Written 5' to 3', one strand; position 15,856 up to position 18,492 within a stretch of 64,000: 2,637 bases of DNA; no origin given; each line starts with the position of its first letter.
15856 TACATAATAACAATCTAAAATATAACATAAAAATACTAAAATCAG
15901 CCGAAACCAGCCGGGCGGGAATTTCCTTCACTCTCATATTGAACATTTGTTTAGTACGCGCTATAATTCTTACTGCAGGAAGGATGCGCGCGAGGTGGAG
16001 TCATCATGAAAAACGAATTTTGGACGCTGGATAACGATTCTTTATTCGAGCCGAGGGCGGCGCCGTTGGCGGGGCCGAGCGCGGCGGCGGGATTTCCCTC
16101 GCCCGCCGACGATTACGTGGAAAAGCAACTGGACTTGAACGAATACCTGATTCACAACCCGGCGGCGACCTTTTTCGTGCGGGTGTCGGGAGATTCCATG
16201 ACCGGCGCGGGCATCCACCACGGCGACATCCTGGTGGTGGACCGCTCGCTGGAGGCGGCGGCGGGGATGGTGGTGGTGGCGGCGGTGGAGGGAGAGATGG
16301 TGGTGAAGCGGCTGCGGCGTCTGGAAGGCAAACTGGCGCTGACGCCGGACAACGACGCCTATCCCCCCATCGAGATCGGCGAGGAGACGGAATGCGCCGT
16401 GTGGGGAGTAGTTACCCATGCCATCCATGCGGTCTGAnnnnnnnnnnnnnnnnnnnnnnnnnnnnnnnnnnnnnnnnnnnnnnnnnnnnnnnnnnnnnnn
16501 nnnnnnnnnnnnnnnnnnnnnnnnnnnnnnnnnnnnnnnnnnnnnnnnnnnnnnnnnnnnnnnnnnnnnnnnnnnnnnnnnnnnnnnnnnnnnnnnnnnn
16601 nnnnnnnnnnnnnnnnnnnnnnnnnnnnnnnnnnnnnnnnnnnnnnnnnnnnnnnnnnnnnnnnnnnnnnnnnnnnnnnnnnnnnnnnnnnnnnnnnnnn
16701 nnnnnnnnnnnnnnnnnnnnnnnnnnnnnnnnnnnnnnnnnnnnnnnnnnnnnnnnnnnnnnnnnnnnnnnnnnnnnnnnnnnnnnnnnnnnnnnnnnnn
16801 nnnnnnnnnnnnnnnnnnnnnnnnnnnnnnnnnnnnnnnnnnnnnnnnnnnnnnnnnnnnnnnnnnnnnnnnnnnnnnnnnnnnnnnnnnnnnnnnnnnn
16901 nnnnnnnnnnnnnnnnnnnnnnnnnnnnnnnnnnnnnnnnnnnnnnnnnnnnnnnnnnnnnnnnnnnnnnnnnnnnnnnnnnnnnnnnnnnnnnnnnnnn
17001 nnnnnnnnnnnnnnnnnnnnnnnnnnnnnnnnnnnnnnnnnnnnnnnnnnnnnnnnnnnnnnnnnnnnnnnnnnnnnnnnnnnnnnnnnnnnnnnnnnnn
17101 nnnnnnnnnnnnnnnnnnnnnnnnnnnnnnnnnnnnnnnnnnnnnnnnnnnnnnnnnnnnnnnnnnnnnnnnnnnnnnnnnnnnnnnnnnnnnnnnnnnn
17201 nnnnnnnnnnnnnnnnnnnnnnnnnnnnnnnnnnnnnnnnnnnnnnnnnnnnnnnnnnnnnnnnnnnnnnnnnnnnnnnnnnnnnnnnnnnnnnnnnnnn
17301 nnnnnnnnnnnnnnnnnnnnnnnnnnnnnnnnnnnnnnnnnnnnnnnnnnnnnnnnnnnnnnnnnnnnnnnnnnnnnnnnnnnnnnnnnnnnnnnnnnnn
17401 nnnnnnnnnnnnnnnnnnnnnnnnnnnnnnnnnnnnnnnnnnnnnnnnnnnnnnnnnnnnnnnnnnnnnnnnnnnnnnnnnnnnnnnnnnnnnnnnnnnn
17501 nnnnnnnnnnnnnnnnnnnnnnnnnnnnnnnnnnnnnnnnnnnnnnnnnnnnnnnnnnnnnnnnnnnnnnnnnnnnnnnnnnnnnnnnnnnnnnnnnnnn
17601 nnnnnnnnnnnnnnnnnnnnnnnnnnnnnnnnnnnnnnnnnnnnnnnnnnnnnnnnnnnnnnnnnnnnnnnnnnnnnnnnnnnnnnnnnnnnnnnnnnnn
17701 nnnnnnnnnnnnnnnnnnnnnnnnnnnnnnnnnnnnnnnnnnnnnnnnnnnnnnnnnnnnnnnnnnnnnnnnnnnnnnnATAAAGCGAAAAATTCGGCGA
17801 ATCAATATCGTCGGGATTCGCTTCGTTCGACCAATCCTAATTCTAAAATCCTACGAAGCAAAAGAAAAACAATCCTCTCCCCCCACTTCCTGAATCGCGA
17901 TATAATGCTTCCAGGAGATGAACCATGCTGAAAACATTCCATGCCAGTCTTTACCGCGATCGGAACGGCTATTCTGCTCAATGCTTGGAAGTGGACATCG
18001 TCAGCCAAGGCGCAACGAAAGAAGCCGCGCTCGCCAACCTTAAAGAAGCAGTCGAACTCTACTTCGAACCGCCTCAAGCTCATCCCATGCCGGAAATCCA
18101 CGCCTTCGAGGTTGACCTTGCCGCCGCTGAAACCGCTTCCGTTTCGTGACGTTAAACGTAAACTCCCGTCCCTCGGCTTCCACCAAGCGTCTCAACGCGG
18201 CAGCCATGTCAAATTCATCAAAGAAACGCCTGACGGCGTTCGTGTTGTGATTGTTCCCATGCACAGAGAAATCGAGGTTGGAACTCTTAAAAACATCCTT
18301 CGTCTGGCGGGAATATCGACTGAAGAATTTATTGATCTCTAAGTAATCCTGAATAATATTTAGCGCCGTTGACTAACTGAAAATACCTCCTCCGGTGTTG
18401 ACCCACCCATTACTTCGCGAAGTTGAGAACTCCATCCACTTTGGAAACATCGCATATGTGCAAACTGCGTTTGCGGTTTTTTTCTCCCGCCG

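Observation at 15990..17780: umuDC lies on a sharply GC-rich ~1.8-kb island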

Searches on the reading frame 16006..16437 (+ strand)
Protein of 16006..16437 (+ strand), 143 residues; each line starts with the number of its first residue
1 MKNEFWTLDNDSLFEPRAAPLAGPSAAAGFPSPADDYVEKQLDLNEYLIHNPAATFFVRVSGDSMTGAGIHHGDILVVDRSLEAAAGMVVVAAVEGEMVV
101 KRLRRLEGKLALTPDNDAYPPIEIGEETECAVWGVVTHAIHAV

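Call 5: search_protein_families(library=pfam, proteins=[window:16006-16437:+])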
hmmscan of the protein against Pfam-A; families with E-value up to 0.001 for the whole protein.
window:16006-16437:+ (143 aa): 1 family
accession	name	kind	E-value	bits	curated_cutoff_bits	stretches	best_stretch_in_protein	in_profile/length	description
PF00717.28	Peptidase_S24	-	8e-32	109.8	23.3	1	25-136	5-115/116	Peptidase S24-like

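Call 6: search_protein_families(library=ncbifam, proteins=[window:16006-16437:+])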
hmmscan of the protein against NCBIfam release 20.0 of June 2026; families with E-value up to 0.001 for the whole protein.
window:16006-16437:+ (143 aa): 3 families
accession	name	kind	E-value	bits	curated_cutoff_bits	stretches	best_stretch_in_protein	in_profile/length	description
NF007621.2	PRK10276.1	subfamily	1.2e-49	167.1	110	1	27-141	1-115/115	translesion error-prone DNA polymerase V autoproteolytic subunit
NF051876.1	transXXX_HumD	equivalog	2.8e-25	88.7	120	1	29-141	2-116/129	HumD family translesion DNA polymerase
TIGR00498.1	lexA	equivalog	2.2e-21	76.4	110.95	1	26-137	86-196/203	transcriptional repressor LexA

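Call 64: search_solved_structures(query=window:16006-16437:+, max_evalue=0.00001, show_alignments=1)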
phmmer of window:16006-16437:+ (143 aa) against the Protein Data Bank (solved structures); distinct sequences matched with E-value up to 0.00001: 19.
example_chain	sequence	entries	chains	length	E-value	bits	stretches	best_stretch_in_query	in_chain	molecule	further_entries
8gmt_B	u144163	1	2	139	3.5e-32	114.9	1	19-142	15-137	DNA polymerase V subunit UmuD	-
1umu_A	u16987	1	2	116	7e-32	113.9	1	29-142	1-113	UMUD'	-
1i4v_A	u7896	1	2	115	2.2e-31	112.3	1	30-142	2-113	UMUD' PROTEIN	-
1ay9_A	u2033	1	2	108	1.5e-27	99.8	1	36-142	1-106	UMUD PROTEIN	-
8gms_A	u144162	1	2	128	4.9e-16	62.5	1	20-125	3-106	LexA repressor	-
7b5g_A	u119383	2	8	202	1.9e-15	60.6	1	16-125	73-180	LexA repressor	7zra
1jhc_A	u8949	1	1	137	1.9e-15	60.6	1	16-125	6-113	LEXA REPRESSOR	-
7ocj_A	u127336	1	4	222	2.4e-15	60.3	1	16-125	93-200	LexA repressor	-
1jhe_A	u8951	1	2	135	4.9e-15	59.3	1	16-125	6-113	LEXA REPRESSOR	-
1jhh_A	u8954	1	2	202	5e-15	59.3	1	16-125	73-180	LEXA REPRESSOR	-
3jso_A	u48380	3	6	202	1.3e-14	57.9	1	16-125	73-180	LexA repressor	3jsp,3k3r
8trg_I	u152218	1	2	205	1.4e-14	57.8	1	16-125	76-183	LexA repressor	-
1jhf_A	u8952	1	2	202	1.5e-14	57.7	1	16-125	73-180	LEXA REPRESSOR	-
8s7g_A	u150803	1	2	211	1e-13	55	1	18-135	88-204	LexA repressor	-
8b0v_A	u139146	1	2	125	2e-13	54.1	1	22-135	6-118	LexA repressor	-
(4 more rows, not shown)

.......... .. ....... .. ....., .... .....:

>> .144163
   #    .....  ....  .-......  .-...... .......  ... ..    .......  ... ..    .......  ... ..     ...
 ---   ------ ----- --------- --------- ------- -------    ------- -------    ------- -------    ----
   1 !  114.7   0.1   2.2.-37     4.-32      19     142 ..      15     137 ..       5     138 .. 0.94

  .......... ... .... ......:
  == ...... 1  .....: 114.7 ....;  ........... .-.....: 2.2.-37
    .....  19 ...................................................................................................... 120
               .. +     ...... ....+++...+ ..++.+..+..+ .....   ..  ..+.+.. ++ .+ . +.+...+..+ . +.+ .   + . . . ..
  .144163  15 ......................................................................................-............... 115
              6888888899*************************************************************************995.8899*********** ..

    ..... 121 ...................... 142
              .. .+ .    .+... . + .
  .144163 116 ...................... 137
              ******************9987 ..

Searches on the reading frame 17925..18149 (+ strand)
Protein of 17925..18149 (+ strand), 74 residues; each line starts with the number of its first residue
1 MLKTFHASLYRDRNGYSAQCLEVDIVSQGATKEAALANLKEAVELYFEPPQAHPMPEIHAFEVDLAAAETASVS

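Call 5: search_protein_families(library=pfam, proteins=[window:17925-18149:+])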
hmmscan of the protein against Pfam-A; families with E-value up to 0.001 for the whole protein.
window:17925-18149:+ (74 aa): 1 family
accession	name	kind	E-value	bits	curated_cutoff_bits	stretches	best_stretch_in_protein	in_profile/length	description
PF24113.1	DUF7387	-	4.6e-06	27.3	27.9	1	15-67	23-75/85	Family of unknown function (DUF7387)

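Call 6: search_protein_families(library=ncbifam, proteins=[window:17925-18149:+])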
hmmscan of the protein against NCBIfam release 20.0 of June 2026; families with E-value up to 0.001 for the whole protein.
window:17925-18149:+ (74 aa): 0 families

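Call 25: search_protein_families(library=pfam, proteins=[window:17925-18149:+], max_evalue=0.01)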
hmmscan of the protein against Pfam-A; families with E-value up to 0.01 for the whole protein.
window:17925-18149:+ (74 aa): 1 family
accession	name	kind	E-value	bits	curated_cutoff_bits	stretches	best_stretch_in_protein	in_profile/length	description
PF24113.1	DUF7387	-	4.6e-06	27.3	27.9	1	15-67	23-75/85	Family of unknown function (DUF7387)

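Call 62: search_solved_structures(query=window:17925-18149:+, max_evalue=1, show_alignments=1)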
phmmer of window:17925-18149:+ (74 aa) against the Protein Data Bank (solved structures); distinct sequences matched with E-value up to 1: 0.

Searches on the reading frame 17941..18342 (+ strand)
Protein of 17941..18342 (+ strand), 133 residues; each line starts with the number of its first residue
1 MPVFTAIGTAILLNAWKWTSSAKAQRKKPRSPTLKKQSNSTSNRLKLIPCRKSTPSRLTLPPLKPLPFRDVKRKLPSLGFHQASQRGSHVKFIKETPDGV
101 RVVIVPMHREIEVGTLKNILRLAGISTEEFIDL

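Call 5: search_protein_families(library=pfam, proteins=[window:17941-18342:+])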
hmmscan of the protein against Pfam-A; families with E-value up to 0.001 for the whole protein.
window:17941-18342:+ (133 aa): 1 family
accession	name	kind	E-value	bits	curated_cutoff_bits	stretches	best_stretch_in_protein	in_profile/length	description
PF07927.17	HicA_toxin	-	3e-15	56.5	27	1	68-125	1-58/58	HicA toxin of bacterial toxin-antitoxin,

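Call 6: search_protein_families(library=ncbifam, proteins=[window:17941-18342:+])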
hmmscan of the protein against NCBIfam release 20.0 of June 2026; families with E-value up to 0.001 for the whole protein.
window:17941-18342:+ (133 aa): 0 families

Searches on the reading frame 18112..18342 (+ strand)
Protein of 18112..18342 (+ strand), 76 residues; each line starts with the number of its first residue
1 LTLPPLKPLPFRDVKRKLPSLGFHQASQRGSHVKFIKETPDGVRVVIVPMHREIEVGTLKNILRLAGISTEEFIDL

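Call 63: search_solved_structures(query=window:18112-18342:+, max_evalue=0.1)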
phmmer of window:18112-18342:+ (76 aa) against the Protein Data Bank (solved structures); distinct sequences matched with E-value up to 0.1: 2.
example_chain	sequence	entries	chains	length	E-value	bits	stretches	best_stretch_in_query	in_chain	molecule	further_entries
1whz_A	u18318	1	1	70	6.4e-09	39.2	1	8-75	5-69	Hypothetical protein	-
9svk_A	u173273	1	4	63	0.00016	25.2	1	10-68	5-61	Toxin-antitoxin system, toxin component, HicA family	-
